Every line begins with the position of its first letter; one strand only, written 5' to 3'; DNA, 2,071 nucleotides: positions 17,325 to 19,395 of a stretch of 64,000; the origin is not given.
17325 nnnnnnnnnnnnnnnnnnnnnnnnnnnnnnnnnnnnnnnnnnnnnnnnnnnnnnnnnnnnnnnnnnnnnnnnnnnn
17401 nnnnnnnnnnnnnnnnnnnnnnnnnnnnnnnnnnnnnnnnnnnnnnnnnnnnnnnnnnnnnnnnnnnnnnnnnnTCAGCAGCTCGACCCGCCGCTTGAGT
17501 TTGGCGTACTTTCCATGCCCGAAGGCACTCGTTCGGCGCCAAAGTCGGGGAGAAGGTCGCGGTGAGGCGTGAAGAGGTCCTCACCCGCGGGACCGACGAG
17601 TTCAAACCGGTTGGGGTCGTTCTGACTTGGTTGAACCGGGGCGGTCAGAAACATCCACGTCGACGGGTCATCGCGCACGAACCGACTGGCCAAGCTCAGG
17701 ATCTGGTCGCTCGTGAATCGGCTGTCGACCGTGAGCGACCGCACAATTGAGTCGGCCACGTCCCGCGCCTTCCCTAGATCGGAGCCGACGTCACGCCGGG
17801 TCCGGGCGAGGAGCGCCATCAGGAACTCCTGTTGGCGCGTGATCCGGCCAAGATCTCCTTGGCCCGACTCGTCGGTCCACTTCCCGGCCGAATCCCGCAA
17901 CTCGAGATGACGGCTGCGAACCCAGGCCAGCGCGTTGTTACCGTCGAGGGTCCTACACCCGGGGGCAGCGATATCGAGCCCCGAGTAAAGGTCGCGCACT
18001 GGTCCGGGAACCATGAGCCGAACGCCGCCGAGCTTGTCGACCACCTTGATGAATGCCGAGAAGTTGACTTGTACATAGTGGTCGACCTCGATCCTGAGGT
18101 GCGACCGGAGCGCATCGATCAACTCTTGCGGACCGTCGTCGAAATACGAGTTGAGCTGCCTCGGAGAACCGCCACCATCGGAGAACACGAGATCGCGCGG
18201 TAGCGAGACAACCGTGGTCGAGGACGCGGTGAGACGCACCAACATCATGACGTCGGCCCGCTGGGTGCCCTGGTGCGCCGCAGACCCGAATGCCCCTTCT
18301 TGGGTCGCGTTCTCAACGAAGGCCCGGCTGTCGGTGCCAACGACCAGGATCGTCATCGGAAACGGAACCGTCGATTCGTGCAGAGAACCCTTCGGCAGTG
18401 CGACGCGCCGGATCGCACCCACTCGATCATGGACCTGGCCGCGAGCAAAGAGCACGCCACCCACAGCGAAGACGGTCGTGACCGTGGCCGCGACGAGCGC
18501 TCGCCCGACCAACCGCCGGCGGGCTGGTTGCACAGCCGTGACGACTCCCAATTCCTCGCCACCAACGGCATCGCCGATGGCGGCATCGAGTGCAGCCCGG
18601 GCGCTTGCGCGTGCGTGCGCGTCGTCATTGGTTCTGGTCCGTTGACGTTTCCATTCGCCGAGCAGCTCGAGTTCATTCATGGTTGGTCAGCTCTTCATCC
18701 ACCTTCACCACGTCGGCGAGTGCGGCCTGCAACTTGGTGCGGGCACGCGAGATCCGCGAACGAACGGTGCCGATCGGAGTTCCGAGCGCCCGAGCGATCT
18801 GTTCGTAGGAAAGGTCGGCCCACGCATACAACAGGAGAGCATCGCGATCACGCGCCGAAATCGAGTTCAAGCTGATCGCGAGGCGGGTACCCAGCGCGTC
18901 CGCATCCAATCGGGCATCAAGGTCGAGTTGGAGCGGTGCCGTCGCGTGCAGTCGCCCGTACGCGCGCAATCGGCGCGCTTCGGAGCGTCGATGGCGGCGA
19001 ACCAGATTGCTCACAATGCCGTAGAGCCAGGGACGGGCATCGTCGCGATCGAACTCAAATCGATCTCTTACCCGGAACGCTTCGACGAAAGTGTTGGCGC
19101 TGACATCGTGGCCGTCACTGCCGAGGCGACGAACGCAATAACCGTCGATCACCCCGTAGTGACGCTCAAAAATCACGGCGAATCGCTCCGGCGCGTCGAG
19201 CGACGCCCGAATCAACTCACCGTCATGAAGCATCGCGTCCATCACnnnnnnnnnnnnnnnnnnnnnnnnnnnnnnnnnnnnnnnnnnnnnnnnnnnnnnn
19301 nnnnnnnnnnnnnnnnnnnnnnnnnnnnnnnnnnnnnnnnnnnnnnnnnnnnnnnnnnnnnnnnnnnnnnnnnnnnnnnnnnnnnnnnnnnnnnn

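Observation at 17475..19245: ECF sigma factor coupled to an anti-sigma-like / LCP enzyme fusion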

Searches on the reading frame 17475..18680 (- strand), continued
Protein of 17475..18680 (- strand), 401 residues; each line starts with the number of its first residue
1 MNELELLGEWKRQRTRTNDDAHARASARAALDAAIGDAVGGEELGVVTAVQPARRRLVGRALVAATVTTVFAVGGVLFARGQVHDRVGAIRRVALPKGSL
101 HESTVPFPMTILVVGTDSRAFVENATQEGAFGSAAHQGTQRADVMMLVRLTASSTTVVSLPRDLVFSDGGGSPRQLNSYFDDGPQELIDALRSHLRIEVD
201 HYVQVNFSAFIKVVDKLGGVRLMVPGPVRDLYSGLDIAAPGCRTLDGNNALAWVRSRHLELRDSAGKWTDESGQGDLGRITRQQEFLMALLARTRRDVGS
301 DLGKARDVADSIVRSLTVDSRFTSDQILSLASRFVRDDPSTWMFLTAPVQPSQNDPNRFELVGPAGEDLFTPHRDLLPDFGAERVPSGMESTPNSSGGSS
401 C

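Call 89: search_protein_families(library=ncbifam, alignment_id=A3, max_evalue=0.01)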
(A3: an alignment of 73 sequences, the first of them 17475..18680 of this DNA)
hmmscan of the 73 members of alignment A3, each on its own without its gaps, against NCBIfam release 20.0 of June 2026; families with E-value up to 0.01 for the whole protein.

A. member 1, window:17475-18680:- (401 aa): 4 families
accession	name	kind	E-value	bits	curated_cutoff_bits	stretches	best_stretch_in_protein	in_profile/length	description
TIGR00350.1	lytR_cpsA_psr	domain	5e-28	98.3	62.3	1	141-294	2-150/152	LCP family glycopolymer transferase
NF006897.1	PRK09379.1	equivalog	2.5e-13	49.9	441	1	138-327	73-247/298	polyisoprenyl-teichoic acid--peptidoglycan teichoic acid transferase TagU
NF047591.1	ligase_LytR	equivalog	3.3e-09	36.5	450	1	135-329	75-268/336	glycopolymer--peptidoglycan transferase LytR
NF051849.1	LCP_trans_Cps2A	equivalog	2.7e-07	30.2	650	1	188-258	292-361/477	LCP family glycopolymer transferase CpsA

B. families by the number of members that match (of 73 scanned): 8 families
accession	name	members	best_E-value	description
NF038083.1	CU044_5270_fam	69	1.5e-72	CU044_5270 family protein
TIGR00350.1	lytR_cpsA_psr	11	6.9e-49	LCP family glycopolymer transferase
NF047591.1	ligase_LytR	11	1.8e-29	glycopolymer--peptidoglycan transferase LytR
NF006897.1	PRK09379.1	11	2e-27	polyisoprenyl-teichoic acid--peptidoglycan teichoic acid transferase TagU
NF051849.1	LCP_trans_Cps2A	11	3.5e-25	LCP family glycopolymer transferase CpsA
NF052375.1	antisigma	4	0.00029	anti-sigma factor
NF033790.1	CnrY_NccY_antiS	1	0.0088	CnrY/NccY family anti-sigma factor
NF041525.1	HrpD5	1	0.01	HrpD5 family protein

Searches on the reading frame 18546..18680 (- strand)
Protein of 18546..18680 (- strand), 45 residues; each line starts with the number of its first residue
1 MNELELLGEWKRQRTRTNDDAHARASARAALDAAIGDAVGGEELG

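Call 101: search_protein_representatives(alignment_id=A5)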
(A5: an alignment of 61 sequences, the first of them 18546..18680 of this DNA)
Query: 61 sequences, 45 profile positions. Proteins with E-value up to 0.001 (for the whole library): 374; up to 1e-10: 0; up to 1e-30: 0. The best 150 are listed.
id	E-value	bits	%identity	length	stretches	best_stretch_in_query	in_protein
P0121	3.1e-10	56.4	-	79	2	1-44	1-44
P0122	3.2e-09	53.1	-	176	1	1-44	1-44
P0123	1.6e-08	50.9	-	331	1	1-43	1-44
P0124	2.1e-08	50.5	-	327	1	1-44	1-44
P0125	3.0e-08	50.0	-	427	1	1-37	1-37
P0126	3.2e-08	50.0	-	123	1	1-44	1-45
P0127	3.5e-08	49.8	-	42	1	1-43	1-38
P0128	4.1e-08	49.6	-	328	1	1-40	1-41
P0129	6.2e-08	49.0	-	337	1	1-42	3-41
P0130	8.1e-08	48.6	-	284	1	1-44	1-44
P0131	8.7e-08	48.5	-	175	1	1-44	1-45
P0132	1.5e-07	47.8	-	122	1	1-45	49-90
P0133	1.6e-07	47.7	-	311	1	1-43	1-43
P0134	1.6e-07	47.7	-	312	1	1-44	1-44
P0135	1.7e-07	47.6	-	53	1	1-44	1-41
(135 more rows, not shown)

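Call 104: search_protein_families(library=ncbifam, alignment_id=A6, max_evalue=0.001)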
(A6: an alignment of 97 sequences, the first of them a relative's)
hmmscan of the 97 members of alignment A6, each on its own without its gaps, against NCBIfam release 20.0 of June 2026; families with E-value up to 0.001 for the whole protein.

A. member 1, P0123 (331 aa): 1 family
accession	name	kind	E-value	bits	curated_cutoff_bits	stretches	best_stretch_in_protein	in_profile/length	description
NF038083.1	CU044_5270_fam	subfamily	2.4e-32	112.9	100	1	19-290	2-283/284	CU044_5270 family protein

B. families by the number of members that match (of 97 scanned): 12 families
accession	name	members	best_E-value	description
NF038083.1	CU044_5270_fam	74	3e-59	CU044_5270 family protein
NF052375.1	antisigma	5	3e-05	anti-sigma factor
TIGR01129.1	secD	2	8e-16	protein translocase subunit SecD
NF009583.0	PRK13024.1-3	2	9.9e-16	protein translocase subunit SecDF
NF011315.0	PRK14726.1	2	3.1e-08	protein translocase subunit SecDF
TIGR00350.1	lytR_cpsA_psr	1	3.2e-42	LCP family glycopolymer transferase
NF006897.1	PRK09379.1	1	7.8e-23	polyisoprenyl-teichoic acid--peptidoglycan teichoic acid transferase TagU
NF047591.1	ligase_LytR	1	3.9e-19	glycopolymer--peptidoglycan transferase LytR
NF053532.1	lipo_SCO4651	1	3.2e-17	SCO4651 family lipoprotein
NF051849.1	LCP_trans_Cps2A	1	3.2e-13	LCP family glycopolymer transferase CpsA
NF009585.0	PRK13024.1-5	1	1.7e-06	protein translocase subunit SecDF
TIGR03931.1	T7SS_Rv3446c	1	0.00042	type VII secretion-associated protein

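Call 105: search_protein_families(library=pfam, alignment_id=A6, max_evalue=0.001)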
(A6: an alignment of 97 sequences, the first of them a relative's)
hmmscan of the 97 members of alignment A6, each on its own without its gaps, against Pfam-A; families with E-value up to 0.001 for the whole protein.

A. member 1, P0123 (331 aa): 0 families

B. families by the number of members that match (of 97 scanned): 4 families
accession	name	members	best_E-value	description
PF22599.2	SecDF_P1_head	2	2.2e-16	SecDF, P1 head subdomain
PF03816.19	LytR_cpsA_psr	1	1.1e-41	LytR_cpsA_psr family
PF21959.2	DUF6923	1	4.1e-08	Repeat of unknown function (DUF6923)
PF16819.11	DUF5074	1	5.2e-05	Domain of unknown function (DUF5074)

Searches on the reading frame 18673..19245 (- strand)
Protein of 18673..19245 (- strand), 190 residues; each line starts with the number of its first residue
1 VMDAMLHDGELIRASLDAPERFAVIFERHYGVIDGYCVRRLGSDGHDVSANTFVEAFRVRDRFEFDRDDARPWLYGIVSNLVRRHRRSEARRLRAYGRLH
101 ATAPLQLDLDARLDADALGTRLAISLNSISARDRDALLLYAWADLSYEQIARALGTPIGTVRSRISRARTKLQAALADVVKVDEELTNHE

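Call 3: search_protein_families(library=pfam, proteins=[window:18673-19245:-], max_evalue=0.01)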
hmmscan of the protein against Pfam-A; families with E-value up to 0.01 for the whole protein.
window:18673-19245:- (190 aa): 8 families
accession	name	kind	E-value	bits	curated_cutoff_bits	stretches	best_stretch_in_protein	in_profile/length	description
PF08281.18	Sigma70_r4_2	-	1.2e-14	54.2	25.7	1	126-172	8-54/54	Sigma-70, region 4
PF04545.22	Sigma70_r4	-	1.1e-10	41.3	24.1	1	126-173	2-49/50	Sigma-70, region 4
PF04542.20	Sigma70_r2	-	3.8e-08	33.4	24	1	25-92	1-71/71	Sigma-70 region 2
PF13412.12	HTH_24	-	0.00092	19.2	21.9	0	143-167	16-40/48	Winged helix-turn-helix DNA-binding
PF13518.12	HTH_28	-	0.0028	18.1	25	1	137-171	5-39/52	Helix-turn-helix domain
PF13404.12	HTH_AsnC-type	-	0.0051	17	27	1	143-167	16-40/42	AsnC-type helix-turn-helix domain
PF13556.12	HTH_30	-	0.0069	16.6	27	0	139-178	7-46/59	PucR C-terminal helix-turn-helix domain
PF02001.22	DUF134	-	0.0075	17.2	27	0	129-177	35-83/98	Protein of unknown function DUF134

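Call 4: search_protein_families(library=ncbifam, proteins=[window:18673-19245:-], max_evalue=0.01)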
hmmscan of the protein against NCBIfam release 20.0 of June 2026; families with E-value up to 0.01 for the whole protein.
window:18673-19245:- (190 aa): 70 families (the best 25 are shown)
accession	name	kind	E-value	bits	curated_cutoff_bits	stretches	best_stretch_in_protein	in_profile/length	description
TIGR02937.1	sigma70-ECF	superfamily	1e-18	67.5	42.9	1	22-176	3-165/165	sigma-70 family RNA polymerase sigma factor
TIGR02983.1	SigE-fam_strep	subfamily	1.2e-18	67.5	141.55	1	44-177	32-159/162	SigE family RNA polymerase sigma factor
NF007229.0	PRK09647.1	equivalog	8.6e-16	57.9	265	1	43-184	69-210/220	RNA polymerase sigma factor SigE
NF009166.1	PRK12513.1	equivalog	2.2e-15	56.9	206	1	21-180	23-190/193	RNA polymerase sigma factor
TIGR02985.1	Sig70_bacteroi1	subfamily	1.3e-14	54.7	126.4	1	21-176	2-162/162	RNA polymerase sigma-70 factor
NF009195.0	PRK12543.1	subfamily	1.7e-14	53.7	197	1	43-183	45-185/192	RNA polymerase sigma factor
NF006089.0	PRK08241.1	subfamily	2e-14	53.4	240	2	17-106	19-109/343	RNA polymerase subunit sigma-70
NF009198.0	PRK12546.1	equivalog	3.4e-14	53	270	1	43-177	32-162/188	RNA polymerase sigma factor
NF004113.0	PRK05602.1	equivalog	5.7e-14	52.2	208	1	8-179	32-204/211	RNA polymerase sigma factor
NF007227.0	PRK09645.1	subfamily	6.8e-14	52.2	202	1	20-178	13-172/177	sigma-70 family RNA polymerase sigma factor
NF009185.0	PRK12533.1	equivalog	2.4e-13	50.3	248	1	43-179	54-196/231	RNA polymerase sigma factor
NF009164.0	PRK12511.1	equivalog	2.7e-13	49.9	185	1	43-174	29-157/182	RNA polymerase sigma factor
NF009199.0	PRK12547.1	subfamily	3.2e-13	49.5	219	1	46-176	34-160/184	RNA polymerase sigma factor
TIGR02939.1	RpoE_Sigma70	equivalog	4.4e-13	49.7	236.15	1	43-177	45-187/190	RNA polymerase sigma factor RpoE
NF007225.0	PRK09643.1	equivalog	8e-13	48.5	190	1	8-180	14-186/204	RNA polymerase sigma factor SigM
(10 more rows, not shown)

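Call 29: find_related_loci(query=A2, collection=genome_contigs, flank=3000)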
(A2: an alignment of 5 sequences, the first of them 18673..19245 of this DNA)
Query A2 (190 aa) in genome_contigs; peptide patterns used: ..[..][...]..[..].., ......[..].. (x = any residue, [..] = any of these).
599 stretches matched a pattern (row limit reached: there are more); 587 encode a relative of the query (tblastn E <= 1e-3); the best 80 are kept; 80 distinct loci.
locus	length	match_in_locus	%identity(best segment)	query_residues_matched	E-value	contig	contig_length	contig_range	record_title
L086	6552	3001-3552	70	1-184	2e-65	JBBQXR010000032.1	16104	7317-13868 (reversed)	MAG: Acidimicrobiia bacterium isolate Co_metawrap_2124 Cmw_2124_k141_13157445_length_16104_cov_6.0000, whole genome shot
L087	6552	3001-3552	61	2-185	4e-58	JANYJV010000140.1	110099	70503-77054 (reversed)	MAG: Acidimicrobiia bacterium isolate GL140_4_metabinner_23 GL140_4_k141_1481797, whole genome shotgun sequence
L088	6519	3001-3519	53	8-176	1e-48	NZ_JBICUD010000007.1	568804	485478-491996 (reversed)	Spirillospora sp. NPDC048911 NPDC048911_415_B11.ctg-0007, whole genome shotgun sequence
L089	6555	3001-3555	51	8-186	2e-48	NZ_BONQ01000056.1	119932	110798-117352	Dactylosporangium siamense strain NBRC 106093 sequence056, whole genome shotgun sequence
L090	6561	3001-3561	51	6-186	4e-48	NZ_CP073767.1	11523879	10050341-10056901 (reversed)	Dactylosporangium aurantiacum strain NRRL B-8018 chromosome, complete genome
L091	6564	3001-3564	49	8-185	2e-47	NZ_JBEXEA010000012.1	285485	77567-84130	Streptomyces sp. NPDC005483 NPDC005483_21_E5.ctg-0012, whole genome shotgun sequence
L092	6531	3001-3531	50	8-176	7e-47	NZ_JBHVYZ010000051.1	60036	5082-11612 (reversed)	Streptomyces sp. NPDC058307 NPDC058307_T38_E2.ctg-0051, whole genome shotgun sequence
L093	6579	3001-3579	49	3-185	5e-47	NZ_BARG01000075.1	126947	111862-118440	Streptomyces hokutonensis strain R1-NS-10, whole genome shotgun sequence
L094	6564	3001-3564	49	8-185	9e-47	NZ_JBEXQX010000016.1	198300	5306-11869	Streptomyces sp. NPDC006335 NPDC006335_281_B7.ctg-0016, whole genome shotgun sequence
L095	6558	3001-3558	50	6-185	5e-46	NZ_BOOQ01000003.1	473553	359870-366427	Planotetraspora silvatica strain NBRC 100141 sequence003, whole genome shotgun sequence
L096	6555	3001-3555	49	7-185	7e-46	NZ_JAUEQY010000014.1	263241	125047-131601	Actinomadura sp. DC4 NODE_14_length_263241_cov_59.145237, whole genome shotgun sequence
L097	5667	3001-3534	50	8-177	7e-46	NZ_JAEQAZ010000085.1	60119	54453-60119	Streptomyces sp. MBT53 scaffold85_size60119_cov72.3322, whole genome shotgun sequence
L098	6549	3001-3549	48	1-179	6e-46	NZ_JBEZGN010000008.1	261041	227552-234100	Spirillospora sp. NPDC048819 NPDC048819_101_B5.ctg-0008, whole genome shotgun sequence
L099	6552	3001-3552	50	8-185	7e-46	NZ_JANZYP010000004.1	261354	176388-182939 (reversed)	Sphaerisporangium corydalis strain NEAU-YHS15 Scaffold4, whole genome shotgun sequence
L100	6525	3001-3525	49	8-177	2e-45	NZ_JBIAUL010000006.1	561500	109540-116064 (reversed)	Streptomyces sp. NPDC001714 NPDC001714_121_B1.ctg-0006, whole genome shotgun sequence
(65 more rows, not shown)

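Call 62: search_solved_structures(query=window:18673-19245:-, max_evalue=0.001)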
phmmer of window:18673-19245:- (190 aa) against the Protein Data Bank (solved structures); distinct sequences matched with E-value up to 0.001: 18.
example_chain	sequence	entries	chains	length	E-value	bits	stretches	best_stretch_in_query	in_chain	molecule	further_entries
6jcy_F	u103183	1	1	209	1.2e-10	44.7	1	38-181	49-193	ECF RNA polymerase sigma factor SigH,ECF RNA polymerase sigma factor SigE,ECF RNA polymera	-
5uxx_A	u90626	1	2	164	1.5e-10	44.4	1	45-176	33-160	RNA polymerase sigma factor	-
9m9d_F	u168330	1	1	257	1.8e-10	44.2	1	43-177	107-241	ECF RNA polymerase sigma factor SigE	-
9m9e_F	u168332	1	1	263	1.9e-10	44.1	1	43-177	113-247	ECF RNA polymerase sigma factor SigE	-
9m98_F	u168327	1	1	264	1.9e-10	44.1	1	43-177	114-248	ECF RNA polymerase sigma factor SigE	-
8z6g_B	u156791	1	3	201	2.6e-10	43.6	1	22-181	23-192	RNA polymerase sigma factor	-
6in7_B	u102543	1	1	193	3.4e-10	43.2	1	27-179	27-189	RNA polymerase sigma-H factor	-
1or7_A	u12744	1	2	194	1.8e-08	37.7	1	27-173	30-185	RNA polymerase sigma-E factor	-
5wuq_A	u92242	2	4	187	2.5e-08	37.2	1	20-178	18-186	ECF RNA polymerase sigma factor SigW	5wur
6jbq_F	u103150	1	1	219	2.7e-08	37.1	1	28-173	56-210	ECF RNA polymerase sigma-E factor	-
5zx2_F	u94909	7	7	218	1.2e-07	35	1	38-181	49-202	ECF RNA polymerase sigma factor SigH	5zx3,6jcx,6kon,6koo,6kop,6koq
4cxf_A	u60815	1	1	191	2.1e-07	34.1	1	22-176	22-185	RNA POLYMERASE SIGMA FACTOR CNRH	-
2o8x_A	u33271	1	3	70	2.2e-06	30.9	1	127-174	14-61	Probable RNA polymerase sigma-C factor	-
6dv9_F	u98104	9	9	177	2.9e-06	30.5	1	23-176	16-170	ECF RNA polymerase sigma factor SigL | RNA polymerase sigma factor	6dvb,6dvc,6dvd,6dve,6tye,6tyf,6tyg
7qh5_A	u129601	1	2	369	5.5e-06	29.5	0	18-83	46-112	RNA polymerase sigma factor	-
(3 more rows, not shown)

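Call 91: find_related_loci(query=A4, collection=genome_contigs, flank=2500)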
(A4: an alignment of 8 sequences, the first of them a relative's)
Query A4 (338 aa) in genome_contigs; peptide patterns used: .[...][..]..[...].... (x = any residue, [..] = any of these).
600 stretches matched a pattern (row limit reached: there are more); 25 encode a relative of the query (tblastn E <= 1e-3); 25 distinct loci.
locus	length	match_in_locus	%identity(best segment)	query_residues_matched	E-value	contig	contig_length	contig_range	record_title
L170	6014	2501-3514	100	1-338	0e+0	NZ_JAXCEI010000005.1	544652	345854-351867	Actinomadura monticuli strain DLS-62 contig5, whole genome shotgun sequence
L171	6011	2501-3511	73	1-337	7e-145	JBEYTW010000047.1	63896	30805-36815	Spirillospora sp. NPDC047418 NPDC047418_147_A1.ctg-0047, whole genome shotgun sequence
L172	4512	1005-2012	71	1-338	2e-144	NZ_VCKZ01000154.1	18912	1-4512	Actinomadura geliboluensis strain A8036 NODE_155_length_18912_cov_6.34336, whole genome shotgun sequence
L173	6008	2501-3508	72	1-337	1e-134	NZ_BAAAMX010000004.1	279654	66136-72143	Actinomadura bangladeshensis strain JCM 13933 sequence004, whole genome shotgun sequence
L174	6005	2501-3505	67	1-338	4e-132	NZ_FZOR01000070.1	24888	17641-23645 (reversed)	Actinomadura meyerae strain DSM 44715, whole genome shotgun sequence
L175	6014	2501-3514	63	1-336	4e-123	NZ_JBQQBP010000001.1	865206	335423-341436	Actinomadura sp. 3N407 contig_1, whole genome shotgun sequence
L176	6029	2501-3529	60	1-337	9e-112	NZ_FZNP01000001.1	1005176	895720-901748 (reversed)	Actinomadura mexicana strain DSM 44485, whole genome shotgun sequence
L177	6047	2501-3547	59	1-337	5e-110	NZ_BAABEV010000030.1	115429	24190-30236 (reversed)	Actinomadura verrucosospora strain JCM 3147 sequence030, whole genome shotgun sequence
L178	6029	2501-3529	60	1-337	1e-108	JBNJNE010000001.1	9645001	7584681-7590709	Spirillospora sp. CA-108201 MDNA_WGS_248_1, whole genome shotgun sequence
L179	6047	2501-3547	54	1-336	3e-100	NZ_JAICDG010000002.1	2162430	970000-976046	Actinomadura terrae strain OS3-83 contig2, whole genome shotgun sequence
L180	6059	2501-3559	48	1-332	1e-92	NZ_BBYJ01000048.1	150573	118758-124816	Microtetraspora malaysiensis strain NBRC 100735, whole genome shotgun sequence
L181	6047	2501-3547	49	1-337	3e-87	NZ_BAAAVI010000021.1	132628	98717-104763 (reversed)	Streptosporangium fragile strain JCM 6242 sequence021, whole genome shotgun sequence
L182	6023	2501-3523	57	3-336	1e-86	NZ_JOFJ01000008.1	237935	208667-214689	Spirillospora albida strain NRRL B-3350 contig8.1, whole genome shotgun sequence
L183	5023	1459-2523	48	3-332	1e-85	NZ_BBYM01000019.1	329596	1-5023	Microtetraspora niveoalba strain NBRC 15239, whole genome shotgun sequence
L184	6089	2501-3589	43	1-336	2e-82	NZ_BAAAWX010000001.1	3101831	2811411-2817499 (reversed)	Streptosporangium nondiastaticum strain JCM 3114 sequence01, whole genome shotgun sequence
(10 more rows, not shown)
